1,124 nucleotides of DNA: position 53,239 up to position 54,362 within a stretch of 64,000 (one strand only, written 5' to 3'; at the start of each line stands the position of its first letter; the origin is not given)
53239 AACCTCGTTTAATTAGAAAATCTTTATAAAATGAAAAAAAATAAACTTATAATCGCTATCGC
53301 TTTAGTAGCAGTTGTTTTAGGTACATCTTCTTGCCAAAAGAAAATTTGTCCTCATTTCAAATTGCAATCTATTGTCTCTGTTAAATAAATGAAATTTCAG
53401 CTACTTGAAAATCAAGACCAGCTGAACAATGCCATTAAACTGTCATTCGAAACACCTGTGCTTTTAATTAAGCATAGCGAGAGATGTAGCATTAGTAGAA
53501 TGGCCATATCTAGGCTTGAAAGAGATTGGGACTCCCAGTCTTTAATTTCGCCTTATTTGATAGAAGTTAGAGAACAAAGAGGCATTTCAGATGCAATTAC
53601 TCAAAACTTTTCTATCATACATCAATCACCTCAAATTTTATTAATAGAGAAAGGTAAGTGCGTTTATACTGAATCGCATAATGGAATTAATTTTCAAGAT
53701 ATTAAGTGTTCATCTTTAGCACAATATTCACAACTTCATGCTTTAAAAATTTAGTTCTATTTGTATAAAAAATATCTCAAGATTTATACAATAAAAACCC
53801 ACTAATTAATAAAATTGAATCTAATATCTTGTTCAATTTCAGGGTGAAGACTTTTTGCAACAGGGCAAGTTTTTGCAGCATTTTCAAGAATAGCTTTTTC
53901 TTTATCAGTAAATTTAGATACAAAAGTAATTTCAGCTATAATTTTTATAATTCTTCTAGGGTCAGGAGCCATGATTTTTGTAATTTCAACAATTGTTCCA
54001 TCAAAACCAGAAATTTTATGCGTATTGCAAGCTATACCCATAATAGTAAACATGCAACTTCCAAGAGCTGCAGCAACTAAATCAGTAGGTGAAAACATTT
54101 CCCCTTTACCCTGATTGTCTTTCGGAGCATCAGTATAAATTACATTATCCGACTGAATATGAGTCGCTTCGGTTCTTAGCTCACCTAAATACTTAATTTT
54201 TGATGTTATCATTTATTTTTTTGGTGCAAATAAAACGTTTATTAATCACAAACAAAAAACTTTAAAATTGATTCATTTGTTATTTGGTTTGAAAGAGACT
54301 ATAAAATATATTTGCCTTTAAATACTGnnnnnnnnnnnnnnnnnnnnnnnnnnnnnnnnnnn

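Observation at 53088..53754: Two tiny Cys-pair lipopeptide ORFs translationally coupled to a YtxJ-type monothiol thioredoxin-like gene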

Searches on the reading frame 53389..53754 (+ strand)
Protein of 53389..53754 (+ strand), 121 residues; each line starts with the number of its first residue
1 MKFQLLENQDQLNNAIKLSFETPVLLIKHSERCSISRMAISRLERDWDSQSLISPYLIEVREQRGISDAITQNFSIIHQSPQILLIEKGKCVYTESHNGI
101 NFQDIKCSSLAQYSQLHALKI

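Call 3: search_protein_families(library=pfam, proteins=[window:53389-53754:+], max_evalue=1)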
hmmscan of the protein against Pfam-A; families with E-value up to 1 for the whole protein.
window:53389-53754:+ (121 aa): 1 family
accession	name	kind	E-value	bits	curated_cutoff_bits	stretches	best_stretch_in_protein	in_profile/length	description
PF11009.14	BrxC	-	1.9e-32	111.6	24.2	1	5-105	2-102/102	Monothiol bacilliredoxin BrxC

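Call 4: search_protein_families(library=ncbifam, proteins=[window:53389-53754:+], max_evalue=1)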
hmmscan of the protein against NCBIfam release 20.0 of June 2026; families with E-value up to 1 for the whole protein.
window:53389-53754:+ (121 aa): 2 families
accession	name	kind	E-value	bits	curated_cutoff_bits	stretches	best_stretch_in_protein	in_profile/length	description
TIGR04019.1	B_thiol_YtxJ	hypoth_equivalog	4.7e-32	110.1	77.25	1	6-106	3-104/105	bacillithiol system redox-active protein YtxJ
NF053651.1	BclredAbxCDein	equivalog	0.00067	19.4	340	1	57-96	51-90/202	monothiol bacilliredoxin AbxC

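Call 7: find_related_loci(query=window:53389-53751:+, collection=genome_contigs, flank=3000)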
Query window:53389-53751:+ (121 aa) in genome_contigs; peptide patterns used: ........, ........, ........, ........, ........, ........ (x = any residue, [..] = any of these).
46 stretches matched a pattern, but none encodes a relative of the query by tblastn (E <= 1e-3).

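Call 8: find_homologous_proteins(query=window:53389-53751:+, max_evalue=0.001)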
Query window:53389-53751:+ (121 aa): 71 proteins with E <= 0.001 among 79 candidates.
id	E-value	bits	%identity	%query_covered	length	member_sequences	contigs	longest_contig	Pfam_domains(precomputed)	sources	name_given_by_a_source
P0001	2.1e-71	255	99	100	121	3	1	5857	PF11009.15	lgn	-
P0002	2.0e-48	181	76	88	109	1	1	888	PF11009.15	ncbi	-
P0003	5.9e-25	105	56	74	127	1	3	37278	PF11009.15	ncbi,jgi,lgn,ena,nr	ncbi:MAG: bacillithiol system redox-active protein YtxJ [Ekhidna sp.]|nr:bacillithiol system redox-a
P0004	1.3e-22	98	47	87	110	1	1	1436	PF11009.15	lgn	-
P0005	3.7e-22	96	48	91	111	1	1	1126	PF11009.15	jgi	jgi:bacillithiol system protein YtxJ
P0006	4.8e-22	96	48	87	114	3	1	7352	PF11009.15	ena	-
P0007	1.6e-21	94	49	87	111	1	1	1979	PF11009.15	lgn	-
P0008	3.5e-21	93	49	88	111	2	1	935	PF11009.15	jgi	jgi:bacillithiol system protein YtxJ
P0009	1.0e-20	92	44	88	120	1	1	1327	PF11009.15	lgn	-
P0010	1.3e-20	91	50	87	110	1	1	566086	PF11009.15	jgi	jgi:bacillithiol system protein YtxJ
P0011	1.7e-20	91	54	72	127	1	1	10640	PF11009.15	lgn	-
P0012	1.8e-20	91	49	84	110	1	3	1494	PF11009.15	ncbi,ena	-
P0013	2.8e-20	90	46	87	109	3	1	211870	PF11009.15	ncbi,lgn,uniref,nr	ncbi:bacillithiol system redox-active protein YtxJ [Chitinophaga sp. sic0106]|uniref:bacillithiol sy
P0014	2.9e-20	90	47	87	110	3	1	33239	PF11009.15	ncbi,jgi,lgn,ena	ncbi:MAG: bacillithiol system redox-active protein YtxJ [Bacteroidota bacterium]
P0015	3.4e-20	90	46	88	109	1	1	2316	PF11009.15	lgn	-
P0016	4.4e-20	89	43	93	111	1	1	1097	PF11009.15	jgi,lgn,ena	-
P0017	5.9e-20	89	48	87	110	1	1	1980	PF11009.15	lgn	-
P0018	8.4e-20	89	48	88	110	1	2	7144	PF11009.15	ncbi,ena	-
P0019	9.2e-20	88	47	92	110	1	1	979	PF11009.15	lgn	-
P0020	1.8e-19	87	46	87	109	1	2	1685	PF11009.15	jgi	jgi:bacillithiol system protein YtxJ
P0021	2.2e-19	87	45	87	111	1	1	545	PF11009.15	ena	-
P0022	2.2e-19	87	46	87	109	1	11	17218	PF11009.15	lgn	-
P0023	2.7e-19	87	43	87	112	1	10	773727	PF11009.15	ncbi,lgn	-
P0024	3.4e-19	87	45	87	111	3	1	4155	PF11009.15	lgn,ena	-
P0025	3.4e-19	87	43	92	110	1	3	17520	PF11009.15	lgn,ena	-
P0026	7.2e-19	86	47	87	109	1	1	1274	PF11009.15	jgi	-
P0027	8.2e-19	85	46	87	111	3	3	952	PF11009.15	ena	-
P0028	8.3e-19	85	48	87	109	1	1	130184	PF11009.15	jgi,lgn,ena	-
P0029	9.3e-19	85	46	88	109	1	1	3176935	PF11009.15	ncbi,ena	-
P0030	9.8e-19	85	47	87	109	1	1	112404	PF11009.15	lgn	-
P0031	1.3e-18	85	45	87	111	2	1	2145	PF11009.15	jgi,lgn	jgi:bacillithiol system protein YtxJ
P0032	1.3e-18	85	48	83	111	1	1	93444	PF11009.15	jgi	jgi:bacillithiol system protein YtxJ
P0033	1.3e-18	85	44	85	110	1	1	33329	PF11009.15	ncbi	-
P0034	1.5e-18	85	44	88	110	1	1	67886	PF11009.15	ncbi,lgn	-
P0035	1.8e-18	84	45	87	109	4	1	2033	PF11009.15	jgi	-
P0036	1.8e-18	84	44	87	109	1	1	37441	PF11009.15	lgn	-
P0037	2.2e-18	84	49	87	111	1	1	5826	PF11009.15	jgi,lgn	-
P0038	3.0e-18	84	45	87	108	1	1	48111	PF11009.15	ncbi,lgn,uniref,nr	ncbi:MAG TPA: bacillithiol system redox-active protein YtxJ [Chitinophaga sp.]|uniref:bacillithiol s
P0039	3.2e-18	83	44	83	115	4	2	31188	PF11009.15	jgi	-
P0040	3.5e-18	83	47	79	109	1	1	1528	PF11009.15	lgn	-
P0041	3.9e-18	83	44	89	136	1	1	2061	PF11009.15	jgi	jgi:bacillithiol system protein YtxJ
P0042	6.5e-18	83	43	87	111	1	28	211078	PF11009.15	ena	-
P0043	7.0e-18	82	47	83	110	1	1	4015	PF11009.15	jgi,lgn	-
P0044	8.9e-18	82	49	69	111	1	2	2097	PF11009.15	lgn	-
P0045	9.6e-18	82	46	87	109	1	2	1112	PF11009.15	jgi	jgi:bacillithiol system protein YtxJ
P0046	1.1e-17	82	44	87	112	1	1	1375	PF11009.15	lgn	-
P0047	1.5e-17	81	44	87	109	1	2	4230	PF11009.15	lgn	-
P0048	1.7e-17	81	45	87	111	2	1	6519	PF11009.15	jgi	jgi:bacillithiol system protein YtxJ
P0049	1.9e-17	81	46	87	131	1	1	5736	PF11009.15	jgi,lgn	-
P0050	2.1e-17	81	45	87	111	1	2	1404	PF11009.15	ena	-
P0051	2.7e-17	81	44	87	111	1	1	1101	PF11009.15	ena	-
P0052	4.1e-17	80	47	87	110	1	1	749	PF11009.15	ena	-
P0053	4.6e-17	80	45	87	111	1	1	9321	PF11009.15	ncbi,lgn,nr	ncbi:MAG: bacillithiol system redox-active protein YtxJ [Sphingobacteriales bacterium]|nr:MAG: bacil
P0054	8.0e-17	79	46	87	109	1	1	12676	PF11009.15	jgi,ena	-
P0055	8.2e-17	79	46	87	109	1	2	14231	PF11009.15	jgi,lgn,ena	jgi:bacillithiol system protein YtxJ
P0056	1.4e-16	78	43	93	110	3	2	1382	PF11009.15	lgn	-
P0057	2.2e-16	78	41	87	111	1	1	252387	PF11009.15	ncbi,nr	ncbi:MAG: bacillithiol system redox-active protein YtxJ [Ferruginibacter sp.]|nr:bacillithiol system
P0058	3.3e-16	77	43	87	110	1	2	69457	PF11009.15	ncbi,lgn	ncbi:bacillithiol system redox-active protein YtxJ [soil metagenome]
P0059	3.4e-16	77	45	87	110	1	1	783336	PF11009.15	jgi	jgi:bacillithiol system protein YtxJ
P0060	3.4e-16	77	42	87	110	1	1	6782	PF11009.15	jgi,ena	-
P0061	1.0e-15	75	47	80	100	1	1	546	PF11009.15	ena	-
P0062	2.6e-15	74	42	87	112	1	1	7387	PF11009.15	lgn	-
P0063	4.4e-15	73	45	87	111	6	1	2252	PF11009.15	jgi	jgi:bacillithiol system protein YtxJ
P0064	1.8e-14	71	46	79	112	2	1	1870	PF11009.15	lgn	-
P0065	5.7e-14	70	47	67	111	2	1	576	PF11009.15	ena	-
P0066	4.9e-13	67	40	87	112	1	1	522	PF11009.15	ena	-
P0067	7.6e-11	60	52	57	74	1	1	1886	PF11009.15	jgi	-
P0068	3.5e-10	58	49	56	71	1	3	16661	PF11009.15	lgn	-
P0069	2.0e-9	55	47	56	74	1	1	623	PF11009.15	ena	-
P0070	1.4e-8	52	46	56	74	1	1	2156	PF11009.15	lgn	-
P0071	1.8e-8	52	49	56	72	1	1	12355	PF11009.15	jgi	jgi:bacillithiol system protein YtxJ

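Call 9: find_encoding_contigs(protein=P0001, flank=4000)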
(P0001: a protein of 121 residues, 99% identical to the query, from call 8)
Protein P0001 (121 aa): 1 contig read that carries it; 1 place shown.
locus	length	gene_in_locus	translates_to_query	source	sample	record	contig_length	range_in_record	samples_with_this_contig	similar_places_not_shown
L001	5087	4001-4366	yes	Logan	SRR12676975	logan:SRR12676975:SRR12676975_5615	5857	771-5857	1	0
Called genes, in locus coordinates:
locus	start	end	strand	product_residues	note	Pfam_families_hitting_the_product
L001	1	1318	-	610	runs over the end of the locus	-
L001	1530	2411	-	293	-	PF00698:Acyl_transf_1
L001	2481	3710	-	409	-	PF18096:Thump_like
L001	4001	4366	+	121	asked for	PF11009:BrxC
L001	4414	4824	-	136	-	PF02566:OsmC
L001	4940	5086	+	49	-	?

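Call 10: find_encoding_contigs(protein=P0002, flank=4000)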
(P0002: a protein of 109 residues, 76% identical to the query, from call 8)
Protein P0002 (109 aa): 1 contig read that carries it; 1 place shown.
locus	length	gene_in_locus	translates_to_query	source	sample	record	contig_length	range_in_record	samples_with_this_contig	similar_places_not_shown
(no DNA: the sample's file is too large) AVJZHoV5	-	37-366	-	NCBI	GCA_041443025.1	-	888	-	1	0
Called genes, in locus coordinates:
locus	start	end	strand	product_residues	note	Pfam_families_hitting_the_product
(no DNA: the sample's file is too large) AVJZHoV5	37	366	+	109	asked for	PF11009:BrxC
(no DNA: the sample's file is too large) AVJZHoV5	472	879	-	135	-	PF02566:OsmC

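Call 11: find_encoding_contigs(protein=P0003, flank=4000)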
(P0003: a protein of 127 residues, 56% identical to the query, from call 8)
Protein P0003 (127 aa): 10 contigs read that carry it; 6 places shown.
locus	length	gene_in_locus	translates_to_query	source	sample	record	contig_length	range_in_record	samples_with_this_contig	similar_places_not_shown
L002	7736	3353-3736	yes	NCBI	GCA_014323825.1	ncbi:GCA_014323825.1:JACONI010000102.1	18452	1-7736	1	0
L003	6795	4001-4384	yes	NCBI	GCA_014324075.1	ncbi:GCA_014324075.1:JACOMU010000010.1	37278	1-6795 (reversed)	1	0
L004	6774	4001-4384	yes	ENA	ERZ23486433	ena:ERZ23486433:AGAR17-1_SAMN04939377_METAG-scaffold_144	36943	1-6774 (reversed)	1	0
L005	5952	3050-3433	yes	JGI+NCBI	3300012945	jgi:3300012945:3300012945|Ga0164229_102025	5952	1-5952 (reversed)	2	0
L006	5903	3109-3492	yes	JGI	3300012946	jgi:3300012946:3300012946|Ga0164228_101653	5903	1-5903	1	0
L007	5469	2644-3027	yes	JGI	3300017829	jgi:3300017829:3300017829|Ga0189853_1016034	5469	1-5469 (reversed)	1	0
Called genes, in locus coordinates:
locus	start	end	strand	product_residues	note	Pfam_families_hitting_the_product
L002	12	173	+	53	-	-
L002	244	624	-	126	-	PF13560:HTH_31 (weak), PF01381:HTH_3, PF12844:HTH_19, PF13443:HTH_26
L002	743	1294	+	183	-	-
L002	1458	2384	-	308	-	PF07804:HipA_C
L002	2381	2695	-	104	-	PF13657:Couple_hipA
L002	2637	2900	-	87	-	PF01381:HTH_3 (weak)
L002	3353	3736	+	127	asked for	PF11009:BrxC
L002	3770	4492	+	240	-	-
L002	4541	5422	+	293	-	PF16881:LIAS_N, PF04055:Radical_SAM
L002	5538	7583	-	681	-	PF03382:DUF285, PF23237:HYR_4C (weak), PF18962:Por_Secre_tail (weak)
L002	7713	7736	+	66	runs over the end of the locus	-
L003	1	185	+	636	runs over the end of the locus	PF02254:TrkA_N (faint), PF22614:Slo-like_RCK (faint), PF06241:Castor_Poll_mid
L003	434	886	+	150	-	-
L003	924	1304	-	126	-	PF13560:HTH_31 (weak), PF01381:HTH_3, PF12844:HTH_19, PF13443:HTH_26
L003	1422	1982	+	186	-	-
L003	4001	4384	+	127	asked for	PF11009:BrxC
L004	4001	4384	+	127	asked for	PF11009:BrxC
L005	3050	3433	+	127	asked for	PF11009:BrxC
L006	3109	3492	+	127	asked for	PF11009:BrxC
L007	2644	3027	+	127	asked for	PF11009:BrxC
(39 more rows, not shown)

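Call 14: find_related_loci(query=window:53389-53751:+, collection=metagenome_contigs, flank=3000)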
Query window:53389-53751:+ (121 aa) in metagenome_contigs; peptide patterns used: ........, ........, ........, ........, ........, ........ (x = any residue, [..] = any of these).
100 stretches matched a pattern, but none encodes a relative of the query by tblastn (E <= 1e-3).

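Call 17: find_related_loci(query=A2, collection=genome_contigs, flank=2500)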
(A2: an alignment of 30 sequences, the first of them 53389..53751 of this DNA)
Query A2 (121 aa) in genome_contigs; peptide patterns used: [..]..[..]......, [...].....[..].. (x = any residue, [..] = any of these).
600 stretches matched a pattern (row limit reached: there are more); 592 encode a relative of the query (tblastn E <= 1e-3); the best 80 are kept; 80 distinct loci.
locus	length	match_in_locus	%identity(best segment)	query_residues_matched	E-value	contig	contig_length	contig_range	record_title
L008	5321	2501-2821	50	1-105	1e-31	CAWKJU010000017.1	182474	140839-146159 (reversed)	MAG: uncultured Cytophagales bacterium isolate MFD03250.bin.1.168 genome assembly, contig: contig_10435, whole genome sh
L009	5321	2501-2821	47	1-106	9e-30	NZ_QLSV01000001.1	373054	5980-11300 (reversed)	Flavobacterium lacus strain CGMCC 1.12504 Ga0171593_101, whole genome shotgun sequence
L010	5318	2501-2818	47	1-106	1e-29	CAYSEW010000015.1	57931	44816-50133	MAG TPA_asm: uncultured Flavobacteriales bacterium isolate binchicken_co46_899 genome assembly, contig: NODE_879_length_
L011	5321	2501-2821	47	1-106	6e-29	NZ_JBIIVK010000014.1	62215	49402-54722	MAG: Flavobacterium sp. isolate ME2004-10-12_3300042433_group2_bin32 Rohwer_bin842_scaffold_79_c1, whole genome shotgun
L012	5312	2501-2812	45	3-106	1e-28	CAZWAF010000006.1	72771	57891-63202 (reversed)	MAG TPA_asm: uncultured Flavobacterium sp. isolate SRP344714_co2_21 genome assembly, contig: NODE_786_length_72771_cov_5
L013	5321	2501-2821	44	1-105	2e-28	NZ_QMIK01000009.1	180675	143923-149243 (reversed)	Cognataquiflexum aquatile strain Z0201 Scaffold8_1, whole genome shotgun sequence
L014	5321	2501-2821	48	1-105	3e-28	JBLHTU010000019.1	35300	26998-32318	MAG: Cyclobacteriaceae bacterium isolate 3300047667_156 Ga0491197_0001166, whole genome shotgun sequence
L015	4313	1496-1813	42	1-106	2e-28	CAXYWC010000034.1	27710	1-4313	MAG: uncultured Flavobacterium sp. isolate ERR13598968_concoct_70 genome assembly, contig: ERZ24875775.219, whole genome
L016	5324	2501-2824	49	1-106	8e-28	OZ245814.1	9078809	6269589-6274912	MAG: Cyclobacteriaceae bacterium isolate bf73728e-472d-4a7f-ac9f-bec0af8ac5d5 genome assembly, chromosome: 1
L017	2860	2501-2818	44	1-106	5e-28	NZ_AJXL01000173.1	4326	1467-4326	Flavobacterium sp. ACAM 123 ACAM123_contig00173, whole genome shotgun sequence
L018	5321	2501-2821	46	1-106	5e-28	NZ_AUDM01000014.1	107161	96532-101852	Flavobacterium filum DSM 17961 H601DRAFT_scaffold00013.13_C, whole genome shotgun sequence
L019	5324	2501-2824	44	1-106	1e-27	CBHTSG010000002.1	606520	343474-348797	MAG TPA_asm: uncultured Cyclobacteriaceae bacterium isolate ERR14722429_binner123_Refined_45 genome assembly, contig: ER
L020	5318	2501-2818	43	1-106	2e-27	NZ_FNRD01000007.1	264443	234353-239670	Flavobacterium gillisiae strain DSM 22376, whole genome shotgun sequence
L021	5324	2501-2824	44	1-106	9e-28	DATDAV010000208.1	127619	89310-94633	MAG TPA_asm: Chryseolinea sp. isolate SMAG_U105 k141_1173898, whole genome shotgun sequence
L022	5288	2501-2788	45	11-106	2e-27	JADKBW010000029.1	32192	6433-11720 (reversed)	MAG: Flavobacterium sp. isolate OdNE_18-Q3-R46-58_BATAC.16 tig00042404-10-320770, whole genome shotgun sequence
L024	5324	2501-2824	41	1-106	9e-28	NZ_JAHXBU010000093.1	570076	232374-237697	Cesiribacter sp. SM1 Scaffold2, whole genome shotgun sequence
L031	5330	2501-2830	37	1-110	3e-27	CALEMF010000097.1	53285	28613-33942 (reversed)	MAG TPA_asm: uncultured Cytophagales bacterium isolate SRR3401487_bin.67_CONCOCT_v1.1_MAG genome assembly, contig: ERZ17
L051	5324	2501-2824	43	1-106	3e-26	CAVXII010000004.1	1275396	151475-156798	MAG: uncultured Cytophagales bacterium isolate MFD03250.bin.1.194 genome assembly, contig: contig_2440, whole genome sho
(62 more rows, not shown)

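Call 52: search_protein_families(library=pfam, proteins=[L051:1483-2493:+, L008:1102-2481:+, L024:1234-2496:+, L031:1661-2437:+, L008:867-1094:+, L031:1319-1639:+, L051:1265-1450:+], max_evalue=0.1)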
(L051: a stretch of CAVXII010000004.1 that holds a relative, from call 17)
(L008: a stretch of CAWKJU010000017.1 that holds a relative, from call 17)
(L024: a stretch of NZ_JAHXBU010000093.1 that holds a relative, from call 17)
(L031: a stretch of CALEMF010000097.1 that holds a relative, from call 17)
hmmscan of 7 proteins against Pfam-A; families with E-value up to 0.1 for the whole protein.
L051:1483-2493:+ (337 aa): 0 families

L008:1102-2481:+ (460 aa): 0 families

L024:1234-2496:+ (421 aa): 1 family
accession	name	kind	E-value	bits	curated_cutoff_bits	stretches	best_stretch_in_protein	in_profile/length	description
PF08629.15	PDE8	-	0.023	15.3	25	0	148-175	9-37/52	PDE8 phosphodiesterase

L031:1661-2437:+ (259 aa): 0 families

L008:867-1094:+ (76 aa): 0 families

L031:1319-1639:+ (107 aa): 0 families

L051:1265-1450:+ (62 aa): 0 families

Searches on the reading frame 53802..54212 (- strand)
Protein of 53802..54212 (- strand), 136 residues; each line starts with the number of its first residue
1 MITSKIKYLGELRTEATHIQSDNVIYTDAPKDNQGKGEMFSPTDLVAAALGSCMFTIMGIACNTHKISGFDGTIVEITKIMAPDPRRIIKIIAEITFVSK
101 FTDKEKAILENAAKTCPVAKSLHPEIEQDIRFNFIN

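Call 3: search_protein_families(library=pfam, proteins=[window:53802-54212:-], max_evalue=1)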
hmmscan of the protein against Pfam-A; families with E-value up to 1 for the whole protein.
window:53802-54212:- (136 aa): 1 family
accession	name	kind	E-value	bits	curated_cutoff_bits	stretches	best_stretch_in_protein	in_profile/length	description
PF02566.24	OsmC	-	2.7e-12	47.4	27.5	1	35-127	1-96/100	OsmC-like protein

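Call 4: search_protein_families(library=ncbifam, proteins=[window:53802-54212:-], max_evalue=1)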
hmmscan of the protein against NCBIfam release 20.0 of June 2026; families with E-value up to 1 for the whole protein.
window:53802-54212:- (136 aa): 5 families
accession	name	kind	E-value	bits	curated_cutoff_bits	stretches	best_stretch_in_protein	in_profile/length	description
TIGR03561.1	organ_hyd_perox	subfamily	6.8e-07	29.7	88.85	1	26-130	26-132/134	Ohr family peroxiredoxin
TIGR03549.1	TIGR03549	equivalog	7.8e-05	21.1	900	1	5-130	3-125/723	OsmC domain/YcaO domain-containing protein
NF041052.1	OsmC_like_Se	domain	0.00034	20.5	95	1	19-67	19-67/144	OsmC-related (seleno)protein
TIGR03562.1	osmo_induc_OsmC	subfamily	0.0009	19.3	85.8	1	10-126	17-133/137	OsmC family peroxiredoxin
NF052637.1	HydprxOhrVib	equivalog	0.08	13.2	240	1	28-132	31-135/140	organic hydroperoxide reductase Ohr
